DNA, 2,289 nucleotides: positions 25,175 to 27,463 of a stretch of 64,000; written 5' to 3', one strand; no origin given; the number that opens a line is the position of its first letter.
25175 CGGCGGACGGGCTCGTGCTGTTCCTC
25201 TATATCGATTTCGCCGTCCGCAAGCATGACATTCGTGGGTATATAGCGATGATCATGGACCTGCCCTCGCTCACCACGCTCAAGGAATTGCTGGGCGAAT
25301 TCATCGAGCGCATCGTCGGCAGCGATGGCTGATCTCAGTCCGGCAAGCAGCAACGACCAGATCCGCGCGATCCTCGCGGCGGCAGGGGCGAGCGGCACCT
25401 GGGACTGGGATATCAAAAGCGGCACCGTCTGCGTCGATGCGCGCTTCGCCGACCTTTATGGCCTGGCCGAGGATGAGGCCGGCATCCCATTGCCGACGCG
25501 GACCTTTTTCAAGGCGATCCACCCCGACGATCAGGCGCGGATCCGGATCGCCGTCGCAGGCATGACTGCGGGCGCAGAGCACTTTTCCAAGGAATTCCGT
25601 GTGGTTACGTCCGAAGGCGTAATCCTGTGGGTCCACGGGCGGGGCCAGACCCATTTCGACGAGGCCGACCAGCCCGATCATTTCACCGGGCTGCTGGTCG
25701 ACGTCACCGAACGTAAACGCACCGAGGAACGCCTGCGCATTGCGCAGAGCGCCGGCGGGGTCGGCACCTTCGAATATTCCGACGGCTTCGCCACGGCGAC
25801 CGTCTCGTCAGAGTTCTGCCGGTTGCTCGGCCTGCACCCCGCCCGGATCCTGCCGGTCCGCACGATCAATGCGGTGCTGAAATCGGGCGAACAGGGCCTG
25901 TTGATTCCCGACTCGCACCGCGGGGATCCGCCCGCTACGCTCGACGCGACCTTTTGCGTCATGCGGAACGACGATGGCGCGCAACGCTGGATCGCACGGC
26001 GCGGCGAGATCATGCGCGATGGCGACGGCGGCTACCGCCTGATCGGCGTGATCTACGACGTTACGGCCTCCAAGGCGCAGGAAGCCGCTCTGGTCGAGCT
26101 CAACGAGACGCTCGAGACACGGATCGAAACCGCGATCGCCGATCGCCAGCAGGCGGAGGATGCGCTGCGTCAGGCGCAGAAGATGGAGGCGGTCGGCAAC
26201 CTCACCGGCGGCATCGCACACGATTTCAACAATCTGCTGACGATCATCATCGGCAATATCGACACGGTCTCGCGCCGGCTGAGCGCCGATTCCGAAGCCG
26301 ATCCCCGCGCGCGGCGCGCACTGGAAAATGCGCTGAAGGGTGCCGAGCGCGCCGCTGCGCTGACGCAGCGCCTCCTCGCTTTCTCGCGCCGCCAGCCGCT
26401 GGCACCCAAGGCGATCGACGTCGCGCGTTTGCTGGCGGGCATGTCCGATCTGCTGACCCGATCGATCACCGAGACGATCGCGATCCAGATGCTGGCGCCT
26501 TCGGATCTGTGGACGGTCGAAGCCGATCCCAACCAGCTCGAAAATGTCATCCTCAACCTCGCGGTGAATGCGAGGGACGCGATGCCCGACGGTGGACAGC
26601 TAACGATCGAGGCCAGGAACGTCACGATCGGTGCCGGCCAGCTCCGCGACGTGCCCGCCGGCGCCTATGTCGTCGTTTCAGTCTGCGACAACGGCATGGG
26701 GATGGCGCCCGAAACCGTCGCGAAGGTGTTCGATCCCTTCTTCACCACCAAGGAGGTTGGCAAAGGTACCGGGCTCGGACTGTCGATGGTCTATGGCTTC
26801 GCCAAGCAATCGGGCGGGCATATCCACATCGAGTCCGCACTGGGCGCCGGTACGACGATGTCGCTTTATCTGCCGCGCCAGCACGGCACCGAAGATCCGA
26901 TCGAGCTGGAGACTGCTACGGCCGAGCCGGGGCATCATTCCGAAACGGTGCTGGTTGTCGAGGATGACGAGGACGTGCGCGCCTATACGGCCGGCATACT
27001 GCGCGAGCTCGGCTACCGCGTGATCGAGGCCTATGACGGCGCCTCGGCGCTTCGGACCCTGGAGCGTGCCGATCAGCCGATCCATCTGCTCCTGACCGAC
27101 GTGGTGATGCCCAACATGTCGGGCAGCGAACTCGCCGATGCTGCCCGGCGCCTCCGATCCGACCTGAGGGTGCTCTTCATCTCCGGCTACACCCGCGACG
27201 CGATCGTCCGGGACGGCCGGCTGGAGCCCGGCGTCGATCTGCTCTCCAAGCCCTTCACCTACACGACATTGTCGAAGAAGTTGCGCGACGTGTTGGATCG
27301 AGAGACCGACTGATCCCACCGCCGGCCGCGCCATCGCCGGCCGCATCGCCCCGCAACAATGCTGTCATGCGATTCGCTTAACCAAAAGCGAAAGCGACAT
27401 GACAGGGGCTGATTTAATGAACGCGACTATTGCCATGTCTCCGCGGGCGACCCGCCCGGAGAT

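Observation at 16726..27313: Nine-gene translationally coupled chemosensory operon: soluble MCP, triple CheW, CheB, CheR, CheA, STAS-like ORF, CheY, CheC and a PAS hybrid kinase — likely an alternative-cellular-function pathway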

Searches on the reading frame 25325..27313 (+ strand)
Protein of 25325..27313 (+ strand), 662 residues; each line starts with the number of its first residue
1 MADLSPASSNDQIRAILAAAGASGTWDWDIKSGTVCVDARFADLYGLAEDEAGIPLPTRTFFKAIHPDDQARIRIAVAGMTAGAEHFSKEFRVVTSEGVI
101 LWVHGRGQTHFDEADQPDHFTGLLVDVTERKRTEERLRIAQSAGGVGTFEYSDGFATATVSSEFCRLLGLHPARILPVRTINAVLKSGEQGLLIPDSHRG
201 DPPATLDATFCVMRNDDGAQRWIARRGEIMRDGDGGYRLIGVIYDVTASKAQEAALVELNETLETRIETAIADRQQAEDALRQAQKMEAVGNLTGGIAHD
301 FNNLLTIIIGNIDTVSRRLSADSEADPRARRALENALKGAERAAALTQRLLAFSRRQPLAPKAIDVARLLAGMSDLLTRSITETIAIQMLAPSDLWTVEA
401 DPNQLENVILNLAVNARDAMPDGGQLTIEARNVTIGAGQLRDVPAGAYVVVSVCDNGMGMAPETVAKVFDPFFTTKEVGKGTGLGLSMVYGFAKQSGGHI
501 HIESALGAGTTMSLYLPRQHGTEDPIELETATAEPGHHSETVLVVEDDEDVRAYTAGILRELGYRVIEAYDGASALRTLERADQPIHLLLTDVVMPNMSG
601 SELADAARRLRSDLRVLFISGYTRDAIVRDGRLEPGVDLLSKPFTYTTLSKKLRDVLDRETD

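Call 5: search_protein_families(library=pfam, proteins=[window:25325-27313:+], max_evalue=0.01)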
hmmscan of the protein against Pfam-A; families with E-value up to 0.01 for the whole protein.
window:25325-27313:+ (662 aa): 6 families
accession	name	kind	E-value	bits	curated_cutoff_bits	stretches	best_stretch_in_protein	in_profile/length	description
PF02518.31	HATPase_c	-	1.2e-21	77.7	26.4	1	401-519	2-110/111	Histidine kinase-, DNA gyrase B-, and HSP90-like ATPase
PF08447.18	PAS_3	-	5.9e-18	65.4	25.6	1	37-122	4-87/89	PAS fold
PF00072.30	Response_reg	-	1.2e-17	64.5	30.2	1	542-653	1-110/111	Response regulator receiver domain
PF00512.31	HisKA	-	1.4e-08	35.1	26.9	1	291-357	3-64/66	His Kinase A (phospho-acceptor) domain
PF13426.13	PAS_9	-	0.0018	19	27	0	42-129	21-103/103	PAS domain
PF10090.15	HPTransfase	-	0.0059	16.8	22.9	0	407-431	34-58/123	Histidine phosphotransferase C-terminal domain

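Call 9: search_protein_families(library=ncbifam, proteins=[window:25325-27313:+], max_evalue=0.01)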
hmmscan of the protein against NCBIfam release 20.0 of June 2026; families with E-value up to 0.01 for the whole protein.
window:25325-27313:+ (662 aa): 136 families (the best 25 are shown)
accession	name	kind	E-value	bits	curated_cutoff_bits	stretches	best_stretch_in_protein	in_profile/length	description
NF010076.0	PRK13557.1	subfamily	1.1e-121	406.9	631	1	271-661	144-537/540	histidine kinase famiy protein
NF046020.1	HisKinCckABruc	equivalog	8.8e-118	394.4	1000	1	270-658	460-868/868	cell cycle histidine kinase CckA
NF046026.1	HisKinCckACaul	equivalog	2.8e-92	309.9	1000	1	271-657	283-676/678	cell cycle histidine kinase CckA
NF010411.0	PRK13837.1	equivalog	1.5e-74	251.5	647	1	271-660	431-815/828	two-component system VirA-like sensor kinase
NF052573.1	HisKinEspAMyxo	equivalog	6.5e-61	206.3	1400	3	270-621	364-714/755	serine histidine kinase EspA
NF008468.0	PRK11360.1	equivalog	2.4e-47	161.6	646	1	271-522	377-612/616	two-component system sensor histidine kinase AtoS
NF052574.1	HisKinEspCMyxo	equivalog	3.2e-45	154.6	1200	1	273-622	400-748/785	serine histidine kinase EspC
NF041777.1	sens_FixL_Rhizob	equivalog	3.6e-42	144.6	850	3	281-518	253-481/485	sensor protein FixL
NF007688.0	PRK10364.1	equivalog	7.5e-39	133.7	479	1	272-520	222-453/460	two-component system sensor histidine kinase ZraS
NF047466.1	hybrid_RR_LvrB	exception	1.5e-35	123.1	500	1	253-518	117-376/377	hybrid histidine kinase/response regulator LvrB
NF041880.1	EPS_EpsF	equivalog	1.1e-29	103.3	900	2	268-513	254-488/492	response regulator EpsF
NF038348.1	T2SS_HK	subfamily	4e-29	101.5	450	1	333-517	401-572/574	histidine kinase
TIGR02956.1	TMAO_torS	equivalog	6.7e-27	94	676.5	1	359-658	532-821/967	TMAO reductase system sensor histidine kinase/response regulator TorS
NF008099.0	PRK10841.1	equivalog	3.3e-24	84.7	920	2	537-655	822-938/949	two-component system sensor histidine kinase RcsC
NF046044.1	PnpS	equivalog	9.5e-23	80.8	400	1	297-517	177-390/390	two-component system histidine kinase PnpS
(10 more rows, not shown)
